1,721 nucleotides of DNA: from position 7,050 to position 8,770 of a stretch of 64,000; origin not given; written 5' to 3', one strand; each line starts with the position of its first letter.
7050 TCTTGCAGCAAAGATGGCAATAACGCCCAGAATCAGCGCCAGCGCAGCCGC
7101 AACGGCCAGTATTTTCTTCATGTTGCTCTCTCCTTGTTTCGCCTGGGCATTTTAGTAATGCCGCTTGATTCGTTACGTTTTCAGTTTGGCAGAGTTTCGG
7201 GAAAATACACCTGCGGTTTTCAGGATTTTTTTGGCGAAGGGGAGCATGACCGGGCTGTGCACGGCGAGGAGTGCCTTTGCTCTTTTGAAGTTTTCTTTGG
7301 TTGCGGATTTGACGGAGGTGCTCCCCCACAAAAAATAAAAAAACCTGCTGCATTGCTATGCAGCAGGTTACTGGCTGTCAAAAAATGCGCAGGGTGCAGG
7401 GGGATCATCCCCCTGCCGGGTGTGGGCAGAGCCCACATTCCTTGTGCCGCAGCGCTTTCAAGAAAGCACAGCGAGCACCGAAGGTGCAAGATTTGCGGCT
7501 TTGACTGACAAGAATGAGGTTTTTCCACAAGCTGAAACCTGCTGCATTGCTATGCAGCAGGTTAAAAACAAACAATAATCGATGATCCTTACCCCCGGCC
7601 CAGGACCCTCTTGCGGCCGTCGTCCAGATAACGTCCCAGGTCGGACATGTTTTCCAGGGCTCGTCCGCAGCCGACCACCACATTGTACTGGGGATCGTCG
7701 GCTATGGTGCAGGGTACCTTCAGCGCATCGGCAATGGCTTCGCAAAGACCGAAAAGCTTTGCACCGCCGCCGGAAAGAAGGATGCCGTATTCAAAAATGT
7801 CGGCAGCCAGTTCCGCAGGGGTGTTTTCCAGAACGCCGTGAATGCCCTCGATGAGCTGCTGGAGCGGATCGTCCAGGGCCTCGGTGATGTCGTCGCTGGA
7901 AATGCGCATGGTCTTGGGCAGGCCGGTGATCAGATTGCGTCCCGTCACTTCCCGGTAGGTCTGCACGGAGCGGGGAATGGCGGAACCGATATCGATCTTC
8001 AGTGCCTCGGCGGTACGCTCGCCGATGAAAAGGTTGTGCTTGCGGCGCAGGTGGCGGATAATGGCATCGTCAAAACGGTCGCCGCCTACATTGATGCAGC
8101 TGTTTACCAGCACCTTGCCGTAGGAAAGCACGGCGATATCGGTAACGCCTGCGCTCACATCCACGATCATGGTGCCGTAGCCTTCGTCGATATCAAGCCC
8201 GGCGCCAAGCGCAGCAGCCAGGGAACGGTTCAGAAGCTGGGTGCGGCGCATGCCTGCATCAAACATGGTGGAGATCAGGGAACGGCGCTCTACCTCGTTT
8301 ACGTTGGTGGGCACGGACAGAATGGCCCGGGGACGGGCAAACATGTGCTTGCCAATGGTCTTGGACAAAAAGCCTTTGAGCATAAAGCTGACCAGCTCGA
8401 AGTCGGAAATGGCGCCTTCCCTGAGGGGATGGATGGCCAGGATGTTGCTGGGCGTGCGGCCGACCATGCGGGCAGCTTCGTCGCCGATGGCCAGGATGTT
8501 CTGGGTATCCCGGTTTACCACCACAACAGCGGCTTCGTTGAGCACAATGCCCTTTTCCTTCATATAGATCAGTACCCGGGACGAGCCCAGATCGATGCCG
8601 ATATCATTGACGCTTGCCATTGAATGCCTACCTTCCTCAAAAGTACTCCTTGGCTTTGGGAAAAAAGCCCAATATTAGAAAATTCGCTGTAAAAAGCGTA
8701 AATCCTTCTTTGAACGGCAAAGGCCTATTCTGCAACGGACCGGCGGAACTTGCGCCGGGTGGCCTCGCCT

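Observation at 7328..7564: MITE-like element between the stem-loop and T-tract of the mreB terminator, with duplication of the whole hairpin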

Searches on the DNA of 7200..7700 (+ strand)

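Call 4: search_dna_similar(query=window:7371-7534:+, collection=plasmids, mode=distant)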
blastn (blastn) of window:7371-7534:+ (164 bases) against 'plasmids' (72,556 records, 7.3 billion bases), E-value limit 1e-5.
Records with a match: 1; places in all: 1; records where one place covers at least 80% of the query: 0.
Best place of each record, by identity: 80-90% 1.
By first word of the organism name: Candidatus 1.
By predicted mobility (MOB-suite, as given by PLSDB): non-mobilizable 1.
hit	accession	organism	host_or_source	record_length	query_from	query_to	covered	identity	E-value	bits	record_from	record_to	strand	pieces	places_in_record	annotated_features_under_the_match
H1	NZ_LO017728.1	Candidatus Magnetococcus massalia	-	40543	22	65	27%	88.6%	6e-6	58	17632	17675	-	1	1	none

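Call 5: search_rna_families(source=window, start=7200, end=7700, threshold=evalue, max_evalue=10, show_alignments=3)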
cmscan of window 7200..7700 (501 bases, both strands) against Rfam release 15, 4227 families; matches with E-value up to 10: 4.
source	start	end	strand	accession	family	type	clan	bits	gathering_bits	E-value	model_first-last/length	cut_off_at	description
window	7382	7488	+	RF02937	Clostridiales-2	Gene; sRNA;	-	24.2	58.6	0.0019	1-82/82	no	Clostridiales-2 RNA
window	7536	7563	-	RF01795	FourU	Cis-reg; thermoregulator;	-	17.3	60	0.89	27-54/65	no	FourU thermometer RNA element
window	7536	7563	+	RF01795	FourU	Cis-reg; thermoregulator;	-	16.2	60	1.7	27-54/65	no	FourU thermometer RNA element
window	7639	7691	+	RF01977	HOTAIRM1_3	Gene; lncRNA;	-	10.6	37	5.8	1-59/59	no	HOX antisense intergenic RNA myeloid 1 conserved region 3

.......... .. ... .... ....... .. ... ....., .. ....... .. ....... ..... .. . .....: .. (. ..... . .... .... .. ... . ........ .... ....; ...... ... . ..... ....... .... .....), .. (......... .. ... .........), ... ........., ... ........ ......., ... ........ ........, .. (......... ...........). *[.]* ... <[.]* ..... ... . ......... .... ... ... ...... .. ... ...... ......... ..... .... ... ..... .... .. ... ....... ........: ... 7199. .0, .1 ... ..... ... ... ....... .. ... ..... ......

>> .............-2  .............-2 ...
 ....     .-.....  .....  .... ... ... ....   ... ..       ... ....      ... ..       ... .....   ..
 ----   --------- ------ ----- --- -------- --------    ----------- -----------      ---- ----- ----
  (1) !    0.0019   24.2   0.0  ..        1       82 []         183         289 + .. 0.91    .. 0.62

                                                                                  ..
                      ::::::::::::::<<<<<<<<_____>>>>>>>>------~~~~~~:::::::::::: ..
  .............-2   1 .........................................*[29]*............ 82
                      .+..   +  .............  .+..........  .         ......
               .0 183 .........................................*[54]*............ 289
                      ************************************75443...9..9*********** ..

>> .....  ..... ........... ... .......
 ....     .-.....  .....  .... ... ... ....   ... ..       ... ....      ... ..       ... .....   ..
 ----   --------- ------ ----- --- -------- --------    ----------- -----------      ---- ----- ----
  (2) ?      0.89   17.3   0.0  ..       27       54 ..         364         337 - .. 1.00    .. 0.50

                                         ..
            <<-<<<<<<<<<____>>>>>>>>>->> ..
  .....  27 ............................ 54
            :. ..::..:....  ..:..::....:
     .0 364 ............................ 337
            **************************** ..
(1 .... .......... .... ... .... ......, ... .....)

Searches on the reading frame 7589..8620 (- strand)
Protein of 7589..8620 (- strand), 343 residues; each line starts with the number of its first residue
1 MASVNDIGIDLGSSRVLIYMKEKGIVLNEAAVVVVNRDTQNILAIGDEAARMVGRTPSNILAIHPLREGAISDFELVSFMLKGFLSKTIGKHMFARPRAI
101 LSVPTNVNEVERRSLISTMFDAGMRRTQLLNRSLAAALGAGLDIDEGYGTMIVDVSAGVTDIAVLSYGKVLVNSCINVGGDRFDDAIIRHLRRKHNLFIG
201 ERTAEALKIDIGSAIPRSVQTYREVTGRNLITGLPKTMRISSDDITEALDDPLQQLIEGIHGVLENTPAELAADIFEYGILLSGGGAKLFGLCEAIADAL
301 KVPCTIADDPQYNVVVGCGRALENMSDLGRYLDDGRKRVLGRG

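Call 18: find_encoding_contigs(protein=window:7589-8620:-, flank=3000, max_places=10)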
Protein window:7589-8620:- (343 aa): 22 contigs read that carry it; 6 places shown.
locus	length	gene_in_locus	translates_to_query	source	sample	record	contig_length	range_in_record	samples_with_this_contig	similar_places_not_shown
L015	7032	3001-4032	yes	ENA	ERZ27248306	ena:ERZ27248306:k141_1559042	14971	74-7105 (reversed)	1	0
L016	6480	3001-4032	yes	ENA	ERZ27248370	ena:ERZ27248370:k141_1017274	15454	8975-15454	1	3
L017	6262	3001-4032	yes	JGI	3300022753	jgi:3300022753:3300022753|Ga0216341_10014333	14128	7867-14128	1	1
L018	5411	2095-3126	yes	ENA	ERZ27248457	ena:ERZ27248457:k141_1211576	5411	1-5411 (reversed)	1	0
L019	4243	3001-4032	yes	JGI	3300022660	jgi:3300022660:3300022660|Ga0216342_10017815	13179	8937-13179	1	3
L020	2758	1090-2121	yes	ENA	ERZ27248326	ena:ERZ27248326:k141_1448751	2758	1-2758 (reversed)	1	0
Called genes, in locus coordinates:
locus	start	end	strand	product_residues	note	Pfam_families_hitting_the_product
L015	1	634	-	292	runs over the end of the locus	PF00849:PseudoU_synth_2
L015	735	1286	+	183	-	-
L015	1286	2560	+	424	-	PF00890:FAD_binding_2 (faint), PF01266:DAO (weak), PF03486:HI0933_like, PF07992:Pyr_redox_2 (weak), PF12831:FAD_oxidored (weak), PF22780:HI0933_like_1st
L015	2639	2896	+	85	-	PF12116:SpoIIID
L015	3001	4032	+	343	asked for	PF06723:MreB_Mbl, PF11104:PilM_2 (faint), PF00012:HSP70, PF14450:FtsA (weak)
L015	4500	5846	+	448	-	PF01547:SBP_bac_1, PF13416:SBP_bac_8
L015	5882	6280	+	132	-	-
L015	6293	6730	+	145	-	PF00528:BPD_transp_1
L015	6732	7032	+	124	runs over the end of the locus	?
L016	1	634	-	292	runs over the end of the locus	PF00849:PseudoU_synth_2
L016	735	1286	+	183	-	-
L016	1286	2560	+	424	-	PF00890:FAD_binding_2 (faint), PF01266:DAO (weak), PF03486:HI0933_like, PF07992:Pyr_redox_2 (weak), PF12831:FAD_oxidored (weak), PF22780:HI0933_like_1st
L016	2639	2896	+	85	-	PF12116:SpoIIID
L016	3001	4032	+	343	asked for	PF06723:MreB_Mbl, PF11104:PilM_2 (faint), PF00012:HSP70, PF14450:FtsA (weak)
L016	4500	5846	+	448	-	PF01547:SBP_bac_1, PF13416:SBP_bac_8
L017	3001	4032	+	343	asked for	PF06723:MreB_Mbl, PF11104:PilM_2 (faint), PF00012:HSP70, PF14450:FtsA (weak)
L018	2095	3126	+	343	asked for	PF06723:MreB_Mbl, PF11104:PilM_2 (faint), PF00012:HSP70, PF14450:FtsA (weak)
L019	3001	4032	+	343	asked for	PF06723:MreB_Mbl, PF11104:PilM_2 (faint), PF00012:HSP70, PF14450:FtsA (weak)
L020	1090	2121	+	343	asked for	PF06723:MreB_Mbl, PF11104:PilM_2 (faint), PF00012:HSP70, PF14450:FtsA (weak)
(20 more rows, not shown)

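Call 19: find_homologous_proteins(query=window:7589-8620:-, max_evalue=1e-100)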
Query window:7589-8620:- (343 aa): 787 proteins with E <= 1e-100 among 8000 candidates; the best 120 are listed.
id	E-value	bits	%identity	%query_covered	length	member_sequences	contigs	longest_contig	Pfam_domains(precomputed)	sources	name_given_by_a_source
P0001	3.9e-208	708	94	100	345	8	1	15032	PF00012.27,PF06723.20,PF14450.13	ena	-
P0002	1.3e-201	687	92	100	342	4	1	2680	PF00012.27,PF06723.20,PF14450.13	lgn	-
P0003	2.1e-185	633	81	94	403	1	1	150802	PF00012.27,PF06723.20,PF14450.13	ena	-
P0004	8.6e-184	628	81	100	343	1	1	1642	PF00012.27,PF25216.1,PF06723.20,PF14450.13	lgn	-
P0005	7.4e-182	622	82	100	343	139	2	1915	PF00012.27,PF06723.20,PF14450.13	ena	-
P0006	1.2e-181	621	82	100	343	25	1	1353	PF00012.27,PF06723.20,PF14450.13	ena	-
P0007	7.2e-180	615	80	100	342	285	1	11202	PF00012.27,PF06723.20,PF14450.13,PF11104.15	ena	-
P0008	9.9e-180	615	80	100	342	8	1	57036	PF00012.27,PF06723.20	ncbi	-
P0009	1.2e-179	615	81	100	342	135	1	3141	PF00012.27,PF06723.20,PF14450.13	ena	-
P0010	1.4e-179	614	81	99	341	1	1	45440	PF00012.27,PF06723.20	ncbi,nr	ncbi:MAG: rod shape-determining protein [Eubacteriales bacterium]|nr:rod shape-determining protein [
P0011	1.3e-178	611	80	100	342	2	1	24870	PF00012.27,PF06723.20,PF14450.13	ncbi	-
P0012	2.8e-178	610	80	100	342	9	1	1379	PF00012.27,PF06723.20,PF11104.15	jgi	jgi:rod shape-determining protein MreB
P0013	4.5e-178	609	80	100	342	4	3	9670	PF00012.27,PF06723.20,PF11104.15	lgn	-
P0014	5.2e-177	606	79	100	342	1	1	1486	PF00012.27,PF06723.20,PF14450.13,PF11104.15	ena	-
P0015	5.4e-177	606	79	100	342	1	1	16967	PF00012.27,PF06723.20,PF14450.13,PF11104.15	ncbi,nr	ncbi:MAG: rod shape-determining protein [bacterium]|nr:rod shape-determining protein [bacterium]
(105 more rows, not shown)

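Call 20: find_encoding_contigs(protein=P0001, flank=3000, max_places=6)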
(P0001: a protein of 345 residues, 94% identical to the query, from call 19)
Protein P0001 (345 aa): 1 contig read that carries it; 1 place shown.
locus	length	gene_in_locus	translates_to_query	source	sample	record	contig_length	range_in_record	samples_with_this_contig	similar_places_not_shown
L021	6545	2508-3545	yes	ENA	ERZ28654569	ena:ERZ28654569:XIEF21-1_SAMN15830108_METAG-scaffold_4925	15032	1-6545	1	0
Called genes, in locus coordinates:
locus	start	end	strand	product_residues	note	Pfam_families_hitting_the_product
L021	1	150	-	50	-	?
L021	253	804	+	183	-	-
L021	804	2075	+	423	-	PF00070:Pyr_redox (faint), PF00890:FAD_binding_2 (faint), PF01134:GIDA (faint), PF01266:DAO (weak), PF03486:HI0933_like, PF07992:Pyr_redox_2 (faint), PF12831:FAD_oxidored (weak), PF22780:HI0933_like_1st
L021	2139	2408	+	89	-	PF12116:SpoIIID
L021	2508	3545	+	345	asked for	PF06723:MreB_Mbl, PF00012:HSP70, PF14450:FtsA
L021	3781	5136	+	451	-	-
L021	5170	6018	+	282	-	PF00528:BPD_transp_1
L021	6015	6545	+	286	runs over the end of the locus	PF00528:BPD_transp_1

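Call 21: find_encoding_contigs(protein=P0002, flank=3000, max_places=6)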
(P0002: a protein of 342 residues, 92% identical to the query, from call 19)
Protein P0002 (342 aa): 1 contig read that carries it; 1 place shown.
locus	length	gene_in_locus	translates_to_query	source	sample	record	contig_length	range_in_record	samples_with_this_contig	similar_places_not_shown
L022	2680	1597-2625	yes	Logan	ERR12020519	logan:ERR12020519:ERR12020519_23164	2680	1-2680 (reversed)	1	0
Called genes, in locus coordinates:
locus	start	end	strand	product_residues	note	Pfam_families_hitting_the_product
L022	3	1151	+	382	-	?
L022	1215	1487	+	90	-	PF12116:SpoIIID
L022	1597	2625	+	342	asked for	PF06723:MreB_Mbl, PF00012:HSP70, PF14450:FtsA (weak)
